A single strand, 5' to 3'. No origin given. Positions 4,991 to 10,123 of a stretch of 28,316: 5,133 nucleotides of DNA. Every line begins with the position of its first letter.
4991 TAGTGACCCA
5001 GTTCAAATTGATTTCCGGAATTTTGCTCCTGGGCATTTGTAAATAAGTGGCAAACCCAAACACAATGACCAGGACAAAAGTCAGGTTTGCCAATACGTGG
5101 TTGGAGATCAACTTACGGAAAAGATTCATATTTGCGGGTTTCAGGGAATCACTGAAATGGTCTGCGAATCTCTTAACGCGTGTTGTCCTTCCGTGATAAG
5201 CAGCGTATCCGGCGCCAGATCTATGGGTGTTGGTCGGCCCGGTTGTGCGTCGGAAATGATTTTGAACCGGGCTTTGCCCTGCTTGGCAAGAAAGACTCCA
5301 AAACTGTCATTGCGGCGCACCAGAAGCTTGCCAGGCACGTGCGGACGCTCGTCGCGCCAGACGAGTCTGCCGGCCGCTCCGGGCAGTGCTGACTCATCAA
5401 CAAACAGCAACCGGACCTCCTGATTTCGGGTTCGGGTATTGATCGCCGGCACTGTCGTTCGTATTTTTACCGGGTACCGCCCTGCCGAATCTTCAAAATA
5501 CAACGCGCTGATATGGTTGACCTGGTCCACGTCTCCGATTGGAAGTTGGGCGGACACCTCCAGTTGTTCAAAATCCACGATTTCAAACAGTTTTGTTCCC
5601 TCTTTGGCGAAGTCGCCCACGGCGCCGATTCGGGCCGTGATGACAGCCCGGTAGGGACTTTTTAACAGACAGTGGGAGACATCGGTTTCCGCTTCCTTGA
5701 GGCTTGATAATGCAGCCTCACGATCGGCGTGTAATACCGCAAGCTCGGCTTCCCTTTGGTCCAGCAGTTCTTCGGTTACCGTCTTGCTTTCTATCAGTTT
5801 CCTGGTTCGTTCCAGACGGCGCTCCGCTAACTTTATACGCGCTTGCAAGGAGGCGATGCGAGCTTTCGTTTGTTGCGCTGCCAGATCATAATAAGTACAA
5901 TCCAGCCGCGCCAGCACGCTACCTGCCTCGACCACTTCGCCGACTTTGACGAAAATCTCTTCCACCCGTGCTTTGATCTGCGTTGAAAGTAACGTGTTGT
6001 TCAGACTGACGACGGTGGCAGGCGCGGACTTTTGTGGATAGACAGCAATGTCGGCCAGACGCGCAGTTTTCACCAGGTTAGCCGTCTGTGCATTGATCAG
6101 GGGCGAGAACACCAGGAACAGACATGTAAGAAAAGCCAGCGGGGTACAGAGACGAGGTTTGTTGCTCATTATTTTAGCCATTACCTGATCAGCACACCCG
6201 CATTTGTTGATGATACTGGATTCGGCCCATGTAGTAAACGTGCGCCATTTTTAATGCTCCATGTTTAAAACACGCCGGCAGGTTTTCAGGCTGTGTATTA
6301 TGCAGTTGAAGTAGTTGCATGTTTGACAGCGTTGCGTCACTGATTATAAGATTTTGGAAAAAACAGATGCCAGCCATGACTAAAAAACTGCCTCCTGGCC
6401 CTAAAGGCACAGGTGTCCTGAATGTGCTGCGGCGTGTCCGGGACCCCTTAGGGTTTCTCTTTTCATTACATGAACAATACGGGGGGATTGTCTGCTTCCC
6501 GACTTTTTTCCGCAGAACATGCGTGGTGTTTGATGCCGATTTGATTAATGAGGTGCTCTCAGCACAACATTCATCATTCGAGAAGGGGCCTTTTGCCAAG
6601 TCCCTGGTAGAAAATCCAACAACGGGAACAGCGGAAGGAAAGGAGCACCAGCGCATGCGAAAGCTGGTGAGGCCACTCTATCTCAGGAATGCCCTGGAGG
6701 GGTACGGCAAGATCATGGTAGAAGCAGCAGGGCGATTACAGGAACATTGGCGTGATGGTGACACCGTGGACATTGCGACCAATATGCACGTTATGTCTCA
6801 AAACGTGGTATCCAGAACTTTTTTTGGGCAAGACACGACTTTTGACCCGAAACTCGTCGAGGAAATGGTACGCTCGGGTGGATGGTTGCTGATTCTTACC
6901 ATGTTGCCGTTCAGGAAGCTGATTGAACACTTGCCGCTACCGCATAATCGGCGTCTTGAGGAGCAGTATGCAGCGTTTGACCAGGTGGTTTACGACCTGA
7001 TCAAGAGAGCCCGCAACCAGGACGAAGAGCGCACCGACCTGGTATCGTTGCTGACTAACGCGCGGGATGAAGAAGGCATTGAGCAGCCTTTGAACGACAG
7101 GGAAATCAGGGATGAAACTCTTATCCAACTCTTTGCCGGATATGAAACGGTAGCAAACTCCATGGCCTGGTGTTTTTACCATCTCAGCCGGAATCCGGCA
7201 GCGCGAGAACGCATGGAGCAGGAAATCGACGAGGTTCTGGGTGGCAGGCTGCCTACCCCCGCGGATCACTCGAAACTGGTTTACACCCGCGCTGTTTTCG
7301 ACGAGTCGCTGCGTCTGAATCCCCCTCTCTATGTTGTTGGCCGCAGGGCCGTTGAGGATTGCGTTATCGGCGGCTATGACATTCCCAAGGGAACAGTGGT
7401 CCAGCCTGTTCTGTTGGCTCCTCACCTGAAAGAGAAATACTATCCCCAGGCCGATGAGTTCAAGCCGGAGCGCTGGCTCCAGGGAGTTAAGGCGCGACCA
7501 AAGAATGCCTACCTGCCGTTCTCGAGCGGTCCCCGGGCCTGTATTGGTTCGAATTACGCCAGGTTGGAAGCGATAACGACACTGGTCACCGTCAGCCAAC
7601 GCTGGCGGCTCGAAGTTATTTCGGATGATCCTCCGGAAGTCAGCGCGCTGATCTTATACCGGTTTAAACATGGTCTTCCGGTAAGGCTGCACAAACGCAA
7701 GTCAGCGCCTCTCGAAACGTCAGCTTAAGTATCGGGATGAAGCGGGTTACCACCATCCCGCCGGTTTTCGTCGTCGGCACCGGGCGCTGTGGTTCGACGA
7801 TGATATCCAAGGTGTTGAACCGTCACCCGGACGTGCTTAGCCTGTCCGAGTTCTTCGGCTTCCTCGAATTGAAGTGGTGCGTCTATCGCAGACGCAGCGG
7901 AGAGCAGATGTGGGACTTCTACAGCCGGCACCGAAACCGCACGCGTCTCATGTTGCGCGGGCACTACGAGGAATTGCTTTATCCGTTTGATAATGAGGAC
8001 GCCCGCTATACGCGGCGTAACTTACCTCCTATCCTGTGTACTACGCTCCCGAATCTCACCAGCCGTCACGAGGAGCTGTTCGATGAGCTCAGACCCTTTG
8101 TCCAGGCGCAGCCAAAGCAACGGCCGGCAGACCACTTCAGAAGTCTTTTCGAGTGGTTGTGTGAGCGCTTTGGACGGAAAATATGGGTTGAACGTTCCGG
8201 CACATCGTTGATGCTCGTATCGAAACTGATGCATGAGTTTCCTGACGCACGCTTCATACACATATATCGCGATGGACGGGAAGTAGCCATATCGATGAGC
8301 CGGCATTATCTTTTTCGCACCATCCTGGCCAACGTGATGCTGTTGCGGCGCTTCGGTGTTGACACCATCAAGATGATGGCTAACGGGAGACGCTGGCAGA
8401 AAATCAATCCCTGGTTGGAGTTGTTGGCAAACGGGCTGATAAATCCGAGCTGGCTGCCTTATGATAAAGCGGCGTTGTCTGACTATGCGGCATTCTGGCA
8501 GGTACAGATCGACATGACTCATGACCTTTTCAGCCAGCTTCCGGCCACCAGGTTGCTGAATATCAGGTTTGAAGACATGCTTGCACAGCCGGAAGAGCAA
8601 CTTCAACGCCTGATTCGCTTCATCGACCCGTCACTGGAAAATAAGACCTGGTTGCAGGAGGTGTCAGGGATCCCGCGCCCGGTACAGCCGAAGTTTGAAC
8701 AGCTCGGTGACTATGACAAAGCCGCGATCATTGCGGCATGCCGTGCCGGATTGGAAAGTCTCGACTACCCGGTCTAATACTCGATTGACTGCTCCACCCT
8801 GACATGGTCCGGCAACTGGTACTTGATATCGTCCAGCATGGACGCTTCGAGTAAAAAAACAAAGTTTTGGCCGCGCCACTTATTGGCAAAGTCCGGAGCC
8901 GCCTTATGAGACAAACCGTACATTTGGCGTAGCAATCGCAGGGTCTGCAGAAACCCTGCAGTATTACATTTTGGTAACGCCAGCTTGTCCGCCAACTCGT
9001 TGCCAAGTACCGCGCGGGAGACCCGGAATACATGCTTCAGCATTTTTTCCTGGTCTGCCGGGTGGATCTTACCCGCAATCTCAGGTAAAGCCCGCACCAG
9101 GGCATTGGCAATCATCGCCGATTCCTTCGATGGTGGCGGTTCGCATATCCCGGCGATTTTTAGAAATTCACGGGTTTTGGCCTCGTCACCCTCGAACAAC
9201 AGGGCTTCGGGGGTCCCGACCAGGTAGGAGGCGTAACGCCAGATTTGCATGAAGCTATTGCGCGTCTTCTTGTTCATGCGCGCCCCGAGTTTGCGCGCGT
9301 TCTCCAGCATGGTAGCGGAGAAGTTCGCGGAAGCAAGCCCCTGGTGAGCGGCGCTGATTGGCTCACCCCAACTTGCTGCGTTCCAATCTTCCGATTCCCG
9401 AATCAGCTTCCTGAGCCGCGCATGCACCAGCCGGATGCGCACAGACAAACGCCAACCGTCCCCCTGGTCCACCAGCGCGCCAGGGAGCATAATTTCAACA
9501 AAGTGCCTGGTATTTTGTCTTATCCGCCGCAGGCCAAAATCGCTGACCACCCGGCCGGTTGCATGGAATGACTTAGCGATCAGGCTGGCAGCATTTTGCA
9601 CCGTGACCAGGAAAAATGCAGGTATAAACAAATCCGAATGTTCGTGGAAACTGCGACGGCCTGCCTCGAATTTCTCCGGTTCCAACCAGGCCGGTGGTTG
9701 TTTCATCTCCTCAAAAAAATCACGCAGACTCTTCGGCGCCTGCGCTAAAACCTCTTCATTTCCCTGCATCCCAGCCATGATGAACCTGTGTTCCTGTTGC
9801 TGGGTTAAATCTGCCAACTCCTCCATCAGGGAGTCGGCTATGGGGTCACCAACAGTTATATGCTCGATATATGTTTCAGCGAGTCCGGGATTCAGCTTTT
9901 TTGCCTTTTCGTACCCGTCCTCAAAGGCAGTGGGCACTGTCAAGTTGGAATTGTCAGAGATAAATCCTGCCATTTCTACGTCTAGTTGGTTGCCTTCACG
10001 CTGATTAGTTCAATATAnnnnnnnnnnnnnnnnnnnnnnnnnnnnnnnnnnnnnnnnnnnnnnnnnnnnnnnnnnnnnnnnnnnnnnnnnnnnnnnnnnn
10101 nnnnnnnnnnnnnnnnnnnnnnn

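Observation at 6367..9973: P450 + sulfotransferase + MpaB/Lcp oxygenase triad: candidate system for oxidising, sulfating or cleaving an isoprenoid chain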

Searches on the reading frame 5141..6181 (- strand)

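Call 4: search_protein_families(library=pfam, proteins=[window:5141-6181:-])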
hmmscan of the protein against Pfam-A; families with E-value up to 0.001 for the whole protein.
window:5141-6181:- (346 aa): 3 families
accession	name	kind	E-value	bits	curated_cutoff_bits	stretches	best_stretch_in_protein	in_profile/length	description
PF16576.10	HlyD_D23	-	7.8e-11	42.1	30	1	65-261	22-202/214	Barrel-sandwich domain of CusB or HlyD membrane-fusion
PF13437.12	HlyD_3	-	8.6e-10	39.7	22.2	1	173-260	2-93/106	HlyD family secretion protein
PF13533.13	Biotin_lipoyl_2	-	3e-05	24.2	29.8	0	65-94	3-32/32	Biotin-lipoyl like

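Call 47: search_protein_families(library=ncbifam, proteins=[window:5141-6181:-], max_evalue=0.001)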
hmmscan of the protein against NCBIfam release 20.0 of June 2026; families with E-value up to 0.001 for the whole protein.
window:5141-6181:- (346 aa): 15 families
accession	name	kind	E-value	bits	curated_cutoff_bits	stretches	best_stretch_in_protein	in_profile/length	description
TIGR01730.1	RND_mfp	subfamily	1.1e-36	126.4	94.9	1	37-344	1-321/322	efflux RND transporter periplasmic adaptor subunit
TIGR00999.1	8a0102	subfamily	3.4e-25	88.7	319.3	1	81-304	1-235/271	CzcB/NccB family metal efflux transporter periplasmic adaptor subunit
TIGR00998.1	8a0101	subfamily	1.1e-14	54.2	390.8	2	58-143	38-125/334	EmrA/EmrK family multidrug efflux transporter periplasmic adaptor subunit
NF002939.0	PRK03598.1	equivalog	1.6e-09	37.4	393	1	64-121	46-103/332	secretion protein HlyD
NF008589.1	PRK11556.1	equivalog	1.5e-08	33.9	391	1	37-219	59-243/392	MdtA/MuxA family multidrug efflux RND transporter periplasmic adaptor subunit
TIGR01843.1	type_I_hlyD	subfamily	1.7e-08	33.8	208.65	1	70-152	51-128/422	HlyD family type I secretion periplasmic adaptor subunit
NF007785.0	PRK10476.1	equivalog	1.6e-07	30.5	376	1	63-127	49-113/347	multidrug transporter subunit MdtN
TIGR02971.1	heterocyst_DevB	subfamily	4.4e-07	29.6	129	1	69-127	23-80/327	ABC exporter membrane fusion protein, DevB family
NF007850.1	PRK10559.1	equivalog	2.5e-06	26.9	400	1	69-212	47-189/303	p-hydroxybenzoic acid efflux pump subunit AaeA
NF000272.2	OqxA_adapt_sub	exception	2.5e-06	26.7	835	1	65-176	70-181/391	multidrug efflux RND transporter periplasmic adaptor subunit OqxA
NF008606.0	PRK11578.1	equivalog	1.9e-05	24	342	1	65-166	64-172/371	macrolide transporter subunit MacA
NF011604.1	PRK15030.1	equivalog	3.9e-05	22.8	765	1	78-182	81-185/397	multidrug efflux RND transporter periplasmic adaptor subunit AcrA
TIGR03794.1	NHLM_micro_HlyD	equivalog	0.00016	20.7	156.2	1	68-163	64-164/421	NHLP bacteriocin system secretion protein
NF033138.2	RND-peri-MexC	equivalog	0.0002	20.6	625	1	67-186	64-183/375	MexC family multidrug efflux RND transporter periplasmic adaptor subunit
NF045904.1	RND-peri-MexE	equivalog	0.00021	20.3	714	1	69-181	70-182/390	multidrug efflux RND transporter periplasmic adaptor subunit MexE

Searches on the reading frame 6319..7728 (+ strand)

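Call 4: search_protein_families(library=pfam, proteins=[window:6319-7728:+])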
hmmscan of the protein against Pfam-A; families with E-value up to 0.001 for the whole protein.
window:6319-7728:+ (469 aa): 1 family
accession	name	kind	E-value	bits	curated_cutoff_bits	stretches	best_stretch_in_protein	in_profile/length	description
PF00067.27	p450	-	1.5e-75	255.2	22.8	1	26-440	2-443/462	Cytochrome P450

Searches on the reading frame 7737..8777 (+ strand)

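Call 4: search_protein_families(library=pfam, proteins=[window:7737-8777:+])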
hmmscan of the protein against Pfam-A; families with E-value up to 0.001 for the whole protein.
window:7737-8777:+ (346 aa): 2 families
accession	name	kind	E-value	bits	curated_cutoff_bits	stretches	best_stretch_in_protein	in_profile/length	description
PF13469.12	Sulfotransfer_3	-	2.7e-24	87.1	27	2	9-193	1-147/216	Sulfotransferase family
PF00685.33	Sulfotransfer_1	-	6.8e-08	32.6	22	1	168-303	88-186/255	Sulfotransferase domain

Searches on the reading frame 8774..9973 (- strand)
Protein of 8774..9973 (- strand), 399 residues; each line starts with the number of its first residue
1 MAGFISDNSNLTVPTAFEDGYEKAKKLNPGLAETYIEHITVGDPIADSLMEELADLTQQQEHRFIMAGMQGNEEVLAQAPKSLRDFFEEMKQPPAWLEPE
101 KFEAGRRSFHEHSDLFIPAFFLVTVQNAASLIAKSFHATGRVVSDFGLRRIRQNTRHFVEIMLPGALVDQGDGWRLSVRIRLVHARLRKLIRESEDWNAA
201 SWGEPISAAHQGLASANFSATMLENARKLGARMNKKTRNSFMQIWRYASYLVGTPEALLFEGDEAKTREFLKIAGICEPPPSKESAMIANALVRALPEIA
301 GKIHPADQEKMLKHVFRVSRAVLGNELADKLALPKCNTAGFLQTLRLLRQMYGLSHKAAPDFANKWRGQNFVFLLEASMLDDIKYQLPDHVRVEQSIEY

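Call 4: search_protein_families(library=pfam, proteins=[window:8774-9973:-])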
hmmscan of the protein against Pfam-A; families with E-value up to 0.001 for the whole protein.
window:8774-9973:- (399 aa): 1 family
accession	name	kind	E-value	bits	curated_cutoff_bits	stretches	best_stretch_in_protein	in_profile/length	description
PF09995.15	MPAB_Lcp_cat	-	7.1e-16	59.4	23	1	114-340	9-217/231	ER-bound oxygenase mpaB/B'/Rubber oxygenase, catalytic domain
